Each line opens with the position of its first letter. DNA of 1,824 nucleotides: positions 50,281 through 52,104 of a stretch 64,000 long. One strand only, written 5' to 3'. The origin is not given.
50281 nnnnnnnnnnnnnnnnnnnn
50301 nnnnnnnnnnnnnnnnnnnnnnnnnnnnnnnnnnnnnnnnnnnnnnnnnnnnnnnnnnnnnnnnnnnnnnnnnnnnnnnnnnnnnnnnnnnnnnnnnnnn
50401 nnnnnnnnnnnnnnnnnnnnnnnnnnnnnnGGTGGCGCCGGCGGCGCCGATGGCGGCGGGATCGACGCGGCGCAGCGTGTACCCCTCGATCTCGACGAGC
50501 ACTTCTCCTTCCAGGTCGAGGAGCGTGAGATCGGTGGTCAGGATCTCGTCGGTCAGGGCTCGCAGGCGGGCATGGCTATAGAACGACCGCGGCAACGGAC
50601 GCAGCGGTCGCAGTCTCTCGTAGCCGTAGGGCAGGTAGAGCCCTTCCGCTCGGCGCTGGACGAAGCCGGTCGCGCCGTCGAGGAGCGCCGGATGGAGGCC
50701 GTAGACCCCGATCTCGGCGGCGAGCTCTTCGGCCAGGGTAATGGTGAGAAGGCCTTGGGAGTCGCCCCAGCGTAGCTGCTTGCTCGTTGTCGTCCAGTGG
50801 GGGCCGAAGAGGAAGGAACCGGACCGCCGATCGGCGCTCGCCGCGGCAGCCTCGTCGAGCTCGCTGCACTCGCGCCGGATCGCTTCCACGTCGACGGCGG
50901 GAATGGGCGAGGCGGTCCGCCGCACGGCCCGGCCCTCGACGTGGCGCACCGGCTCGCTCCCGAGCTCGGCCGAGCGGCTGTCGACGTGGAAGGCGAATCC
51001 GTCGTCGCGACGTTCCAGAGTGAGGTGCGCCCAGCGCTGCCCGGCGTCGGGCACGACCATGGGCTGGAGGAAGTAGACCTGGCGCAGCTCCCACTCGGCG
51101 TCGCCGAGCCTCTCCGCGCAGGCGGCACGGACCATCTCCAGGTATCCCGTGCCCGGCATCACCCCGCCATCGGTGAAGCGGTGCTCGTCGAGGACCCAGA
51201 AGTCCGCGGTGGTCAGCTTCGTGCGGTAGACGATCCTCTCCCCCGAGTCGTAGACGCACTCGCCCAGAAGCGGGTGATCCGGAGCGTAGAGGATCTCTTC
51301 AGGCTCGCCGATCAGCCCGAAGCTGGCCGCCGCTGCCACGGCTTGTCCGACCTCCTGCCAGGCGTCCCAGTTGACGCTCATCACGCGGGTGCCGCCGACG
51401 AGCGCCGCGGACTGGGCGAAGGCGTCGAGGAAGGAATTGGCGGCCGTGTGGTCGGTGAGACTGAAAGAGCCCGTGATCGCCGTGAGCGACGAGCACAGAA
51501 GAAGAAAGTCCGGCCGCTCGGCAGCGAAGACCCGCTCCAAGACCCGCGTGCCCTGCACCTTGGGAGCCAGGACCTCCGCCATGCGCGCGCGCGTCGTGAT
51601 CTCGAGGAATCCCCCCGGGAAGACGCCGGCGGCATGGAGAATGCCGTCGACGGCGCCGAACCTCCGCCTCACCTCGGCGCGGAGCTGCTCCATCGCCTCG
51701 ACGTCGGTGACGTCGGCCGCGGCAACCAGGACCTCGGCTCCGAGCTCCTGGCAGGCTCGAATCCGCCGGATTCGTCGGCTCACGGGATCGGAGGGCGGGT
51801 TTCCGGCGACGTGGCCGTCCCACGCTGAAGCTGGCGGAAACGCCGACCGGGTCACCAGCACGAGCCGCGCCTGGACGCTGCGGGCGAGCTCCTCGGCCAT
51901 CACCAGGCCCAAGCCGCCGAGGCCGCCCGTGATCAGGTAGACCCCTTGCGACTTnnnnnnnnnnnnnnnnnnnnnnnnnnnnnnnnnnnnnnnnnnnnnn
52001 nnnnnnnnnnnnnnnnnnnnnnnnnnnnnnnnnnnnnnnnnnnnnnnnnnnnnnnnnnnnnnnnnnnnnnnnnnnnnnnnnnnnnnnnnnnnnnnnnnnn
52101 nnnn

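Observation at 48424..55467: PKS module with the DH placed after the KR (KS-AT-psiKR-KR-DH-ACP)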

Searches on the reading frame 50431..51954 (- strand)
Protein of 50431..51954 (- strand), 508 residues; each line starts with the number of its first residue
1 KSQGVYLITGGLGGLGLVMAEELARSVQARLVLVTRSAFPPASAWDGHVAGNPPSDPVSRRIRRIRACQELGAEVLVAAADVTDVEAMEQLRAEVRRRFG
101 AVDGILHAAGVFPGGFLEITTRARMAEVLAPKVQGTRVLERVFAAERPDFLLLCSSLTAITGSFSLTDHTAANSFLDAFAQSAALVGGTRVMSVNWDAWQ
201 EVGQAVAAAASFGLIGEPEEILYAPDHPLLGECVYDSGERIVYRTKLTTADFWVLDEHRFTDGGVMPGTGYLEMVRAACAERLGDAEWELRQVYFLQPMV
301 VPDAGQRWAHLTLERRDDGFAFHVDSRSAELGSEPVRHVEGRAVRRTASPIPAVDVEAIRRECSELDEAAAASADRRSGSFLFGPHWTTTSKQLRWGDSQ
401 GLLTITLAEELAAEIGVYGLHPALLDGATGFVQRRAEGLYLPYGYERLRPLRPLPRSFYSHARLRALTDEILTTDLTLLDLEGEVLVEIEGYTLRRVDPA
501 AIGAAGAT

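Call 30: find_related_loci(query=A1, collection=genome_contigs, flank=10000)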
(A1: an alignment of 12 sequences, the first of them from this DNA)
Query A1 (508 aa) in genome_contigs; peptide patterns used: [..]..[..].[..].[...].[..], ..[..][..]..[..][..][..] (x = any residue, [..] = any of these).
600 stretches matched a pattern (row limit reached: there are more); 522 encode a relative of the query (tblastn E <= 1e-3); the best 80 are kept; 79 distinct loci.
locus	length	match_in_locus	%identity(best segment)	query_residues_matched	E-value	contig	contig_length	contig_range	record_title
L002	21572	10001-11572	42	1-505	8e-123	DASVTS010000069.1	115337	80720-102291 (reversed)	MAG TPA_asm: Pyrinomonadaceae bacterium isolate SMAG_U3297 k141_276617, whole genome shotgun sequence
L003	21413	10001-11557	42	1-504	5e-119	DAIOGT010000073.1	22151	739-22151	MAG TPA_asm: Pyrinomonadaceae bacterium isolate CTOTU27637 NODE_590_length_22151_cov_16.376403, whole genome shotgun seq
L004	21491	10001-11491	41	4-497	3e-117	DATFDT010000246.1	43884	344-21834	MAG TPA_asm: Pyrinomonadaceae bacterium isolate SMAG_U8587 k141_1775531, whole genome shotgun sequence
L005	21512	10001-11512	45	4-502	7e-110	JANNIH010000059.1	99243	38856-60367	MAG: Holophagales bacterium isolate SOY_6_C_metabat_145 SOY_6_C_k141_3052163, whole genome shotgun sequence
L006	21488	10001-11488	38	4-497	8e-109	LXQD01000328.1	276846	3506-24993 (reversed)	Nostoc minutum NIES-26 scaffold7.1, whole genome shotgun sequence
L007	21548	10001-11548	39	1-498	7e-107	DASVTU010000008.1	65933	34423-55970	MAG TPA_asm: Pyrinomonadaceae bacterium isolate SMAG_U3299 k141_211093, whole genome shotgun sequence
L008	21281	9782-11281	44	1-497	2e-104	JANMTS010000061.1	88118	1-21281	MAG: Holophagales bacterium isolate SOY_29_metabat_132 SOY_29_k141_1387233, whole genome shotgun sequence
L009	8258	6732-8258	44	1-495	6e-104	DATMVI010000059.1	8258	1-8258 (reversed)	MAG TPA_asm: Pyrinomonadaceae bacterium isolate SMAG_U13064 k141_554790, whole genome shotgun sequence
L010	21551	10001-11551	42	1-502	3e-102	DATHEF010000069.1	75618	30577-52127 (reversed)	MAG TPA_asm: Thermoanaerobaculia bacterium isolate SMAG_U12414 k141_343156, whole genome shotgun sequence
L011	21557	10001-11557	42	1-504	2e-101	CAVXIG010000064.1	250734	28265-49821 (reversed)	MAG: uncultured Acidobacteriota bacterium isolate MFD02581.bin.2.147 genome assembly, contig: contig_78739, whole genome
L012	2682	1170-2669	38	1-498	3e-105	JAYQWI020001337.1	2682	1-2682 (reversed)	MAG: Candidatus Parabeggiatoa communis isolate WS_Bin1 k141_36947, whole genome shotgun sequence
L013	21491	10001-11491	38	23-498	2e-100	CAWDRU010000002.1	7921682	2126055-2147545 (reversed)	MAG: Blastocatellia bacterium isolate MFD04935.bin.1.50 genome assembly, contig: contig_540, whole genome shotgun sequen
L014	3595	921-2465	40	1-503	4e-102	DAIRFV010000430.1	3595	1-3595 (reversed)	MAG TPA_asm: Pyrinomonadaceae bacterium isolate CTOTU27641 NODE_14339_length_3595_cov_9.659887, whole genome shotgun seq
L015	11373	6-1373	42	45-500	1e-100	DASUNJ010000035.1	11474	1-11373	MAG TPA_asm: Thermoanaerobaculia bacterium isolate SMAG_U1597 k141_1172928, whole genome shotgun sequence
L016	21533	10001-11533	42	3-501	7e-100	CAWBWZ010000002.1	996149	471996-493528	MAG: uncultured Acidobacteriota bacterium isolate MFD07386.bin.2.49 genome assembly, contig: contig_12168, whole genome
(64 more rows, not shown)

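Call 36: search_protein_families(library=pfam, proteins=[L002:1919-6364:+, L013:2-2797:+, L013:2831-3691:+, L013:4006-5172:+, L013:5295-6389:+, L013:6308-13588:+, L005:2003-3829:+, L005:4506-5897:+, L005:135-1292:+], max_evalue=0.00001)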
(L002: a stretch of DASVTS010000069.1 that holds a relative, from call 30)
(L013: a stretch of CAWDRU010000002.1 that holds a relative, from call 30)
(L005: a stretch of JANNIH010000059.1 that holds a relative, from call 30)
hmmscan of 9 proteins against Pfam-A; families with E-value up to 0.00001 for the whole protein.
L002:1919-6364:+ (1482 aa): 6 families
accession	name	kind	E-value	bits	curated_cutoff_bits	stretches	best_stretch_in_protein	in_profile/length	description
PF00501.34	AMP-binding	-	7.9e-80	268.9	29.9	2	177-394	1-242/384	AMP-binding enzyme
PF00296.26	Bac_luciferase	-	2.7e-48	165.4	27.9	1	411-727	1-313/314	Luciferase-like monooxygenase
PF05050.19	Methyltransf_21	-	5.1e-17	63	22.7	1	1060-1253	1-172/173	Methyltransferase FkbM domain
PF13193.12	AMP-binding_C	-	1.2e-13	52.2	24.5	1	955-999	1-44/76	AMP-binding enzyme C-terminal domain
PF00550.31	PP-binding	-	2.5e-13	50.5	20.8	1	1375-1438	2-67/67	Phosphopantetheine attachment site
PF23024.1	AMP-dom_DIP2-like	-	8e-10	39.2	27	1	8-121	2-109/110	Disco-interacting protein 2-like, AMP domain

L013:2-2797:+ (932 aa): 5 families
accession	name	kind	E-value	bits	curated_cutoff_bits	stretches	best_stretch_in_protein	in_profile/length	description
PF00501.34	AMP-binding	-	1.5e-30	106.7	29.9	1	225-355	245-384/384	AMP-binding enzyme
PF00296.26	Bac_luciferase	-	6.7e-17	62.2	27.9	1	2-187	131-313/314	Luciferase-like monooxygenase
PF05050.19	Methyltransf_21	-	3.7e-16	60.1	22.7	1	512-706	1-173/173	Methyltransferase FkbM domain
PF00550.31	PP-binding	-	4.9e-12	46.4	20.8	1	823-885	3-67/67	Phosphopantetheine attachment site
PF13193.12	AMP-binding_C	-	3.2e-11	44.4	24.5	0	758-792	42-76/76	AMP-binding enzyme C-terminal domain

L013:2831-3691:+ (287 aa): 3 families
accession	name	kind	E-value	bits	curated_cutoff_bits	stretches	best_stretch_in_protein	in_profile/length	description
PF02737.24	3HCDH_N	-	3e-55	187.4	22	1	8-187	1-179/180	3-hydroxyacyl-CoA dehydrogenase, NAD binding domain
PF00725.27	3HCDH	-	3.9e-34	117.5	22.1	1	190-286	1-97/97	3-hydroxyacyl-CoA dehydrogenase, C-terminal domain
PF03446.21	NAD_binding_2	-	8.7e-07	29.5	21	1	8-99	1-68/161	NAD binding domain of 6-phosphogluconate dehydrogenase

L013:4006-5172:+ (389 aa): 4 families
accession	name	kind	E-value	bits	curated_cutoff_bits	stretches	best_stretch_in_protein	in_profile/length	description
PF00441.29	Acyl-CoA_dh_1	-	5.1e-44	150.5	22.4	1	238-380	5-146/150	Acyl-CoA dehydrogenase, C-terminal domain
PF02771.21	Acyl-CoA_dh_N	-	7.2e-26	91.2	22.9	1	16-127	1-113/113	Acyl-CoA dehydrogenase, N-terminal domain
PF02770.24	Acyl-CoA_dh_M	-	2.6e-21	76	33.3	1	131-221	1-97/97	Acyl-CoA dehydrogenase, middle domain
PF08028.16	Acyl-CoA_dh_2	-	1.4e-20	74.4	22.7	1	252-366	4-127/134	Acyl-CoA dehydrogenase, C-terminal domain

L013:5295-6389:+ (365 aa): 1 family
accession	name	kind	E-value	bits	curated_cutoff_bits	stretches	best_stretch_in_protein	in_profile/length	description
PF05050.19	Methyltransf_21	-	4.8e-17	63.1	22.7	1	106-297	1-172/173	Methyltransferase FkbM domain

L013:6308-13588:+ (2427 aa): 13 families
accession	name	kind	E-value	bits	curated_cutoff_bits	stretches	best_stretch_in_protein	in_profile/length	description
PF00668.25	Condensation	-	2.2e-108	363.4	30.6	1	1957-2400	3-451/456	Condensation domain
PF00109.32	ketoacyl-synt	-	5.2e-68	229.8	20.8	1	38-287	2-252/252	Beta-ketoacyl synthase, N-terminal domain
PF08659.16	KR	-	6.6e-47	160.2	22.6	1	1213-1410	1-180/180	KR domain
PF00698.26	Acyl_transf_1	-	8.6e-41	140.9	32.7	1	561-867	1-271/319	Acyl transferase domain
PF02801.28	Ketoacyl-synt_C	-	5.3e-39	133.4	20.8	1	295-413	1-118/119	Beta-ketoacyl synthase, C-terminal domain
PF22621.2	CurL-like_PKS_C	-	1.5e-22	79.8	27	1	477-540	1-64/64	CurL-like, PKS C-terminal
PF21089.3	PKS_DH_N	-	1.4e-20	73.6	27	1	1437-1536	1-102/103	Polyketide synthase dehydratase domain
PF21394.3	Beta-ketacyl_N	-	7.3e-17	61.9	26.9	1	1007-1170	11-168/170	Beta-ketoacyl synthase-like, N-terminal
PF14765.12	PS-DH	-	2.5e-16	60.1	23.7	1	1608-1730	30-162/166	Polyketide synthase dehydratase N-terminal domain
PF00550.31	PP-binding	-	4e-16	59.5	20.8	1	1848-1907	3-64/67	Phosphopantetheine attachment site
PF16197.11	KAsynt_C_assoc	-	2.2e-15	57.4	33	1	416-529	1-111/111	Ketoacyl-synthetase C-terminal extension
PF22336.2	RhiE-like_linker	-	3.3e-13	49.8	27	1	481-542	2-62/67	RhiE-like, KS-MAT linker domain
PF00106.31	adh_short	-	3.9e-07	30.2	26.6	1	1268-1404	38-175/195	short chain dehydrogenase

L005:2003-3829:+ (609 aa): 2 families
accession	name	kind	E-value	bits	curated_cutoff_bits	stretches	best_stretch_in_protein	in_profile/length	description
PF00346.24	Complex1_49kDa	-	1.3e-103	346.3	24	1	338-609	1-271/271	Respiratory-chain NADH dehydrogenase, 49 Kd subunit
PF00329.25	Complex1_30kDa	-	2.2e-42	144.9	22.5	1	74-197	2-121/124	Respiratory-chain NADH dehydrogenase, 30 Kd subunit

L005:4506-5897:+ (464 aa): 1 family
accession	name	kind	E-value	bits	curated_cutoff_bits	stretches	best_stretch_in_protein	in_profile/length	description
PF00709.27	Adenylsucc_synt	-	2.3e-170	567.3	27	1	26-442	1-416/416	Adenylosuccinate synthetase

L005:135-1292:+ (386 aa): 0 families

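Call 54: predict_structure(alignment_id=A1)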
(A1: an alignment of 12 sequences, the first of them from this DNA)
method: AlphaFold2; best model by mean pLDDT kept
length: 508 residues; sequences in the alignment: 12
mean_pLDDT: 78.0   pTM: 0.56
mean pLDDT of the five models: 78.0, 76.6, 76.6, 76.4, 76.2
residues with pLDDT >= 90: 178; 70-90: 194; 50-70: 73; < 50: 63
segments of 3 or more residues with pLDDT < 50: 112-118, 157-167, 197-218, 329-332, 370-381, 504-508
pLDDT, mean of each block of 10 residues (from residue 1): 93 84 94 92 94 88 95 95 95 97 90 47 67 89 92 59 41 74 78 61 40 45 85 89 84 57 70 89 81 86 78 93 76 72 85 89 75 45 58 82 84 75 67 72 88 87 88 91 92 80 46
secondary structure, 60 per line:
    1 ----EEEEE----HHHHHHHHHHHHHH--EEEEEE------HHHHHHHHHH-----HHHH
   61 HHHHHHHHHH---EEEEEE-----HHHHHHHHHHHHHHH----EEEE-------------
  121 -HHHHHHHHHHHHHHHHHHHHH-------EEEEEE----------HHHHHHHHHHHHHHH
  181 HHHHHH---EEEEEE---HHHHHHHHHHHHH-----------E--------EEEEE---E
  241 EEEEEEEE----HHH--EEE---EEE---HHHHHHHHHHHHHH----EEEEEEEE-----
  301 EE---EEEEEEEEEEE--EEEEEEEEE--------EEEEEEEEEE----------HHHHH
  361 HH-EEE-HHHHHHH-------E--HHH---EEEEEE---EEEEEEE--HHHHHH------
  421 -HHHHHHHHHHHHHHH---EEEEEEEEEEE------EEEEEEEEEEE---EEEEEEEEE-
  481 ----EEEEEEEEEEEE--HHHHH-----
elements in order: E5-9 H14-27 E30-35 H42-51 H57-70 E74-79 H85-99 E104-107 H122-142 E150-155 H166-186 E190-195 H199-211 E232-236 E240-248 E258-260 E264-266 H270-283 E288-295 E306-316 E319-327 E336-345 H356-362 E364-366 H368-374 E391-396 E400-406 H409-414 H422-436 E440-450 E457-467 E471-479 E485-496 H499-503
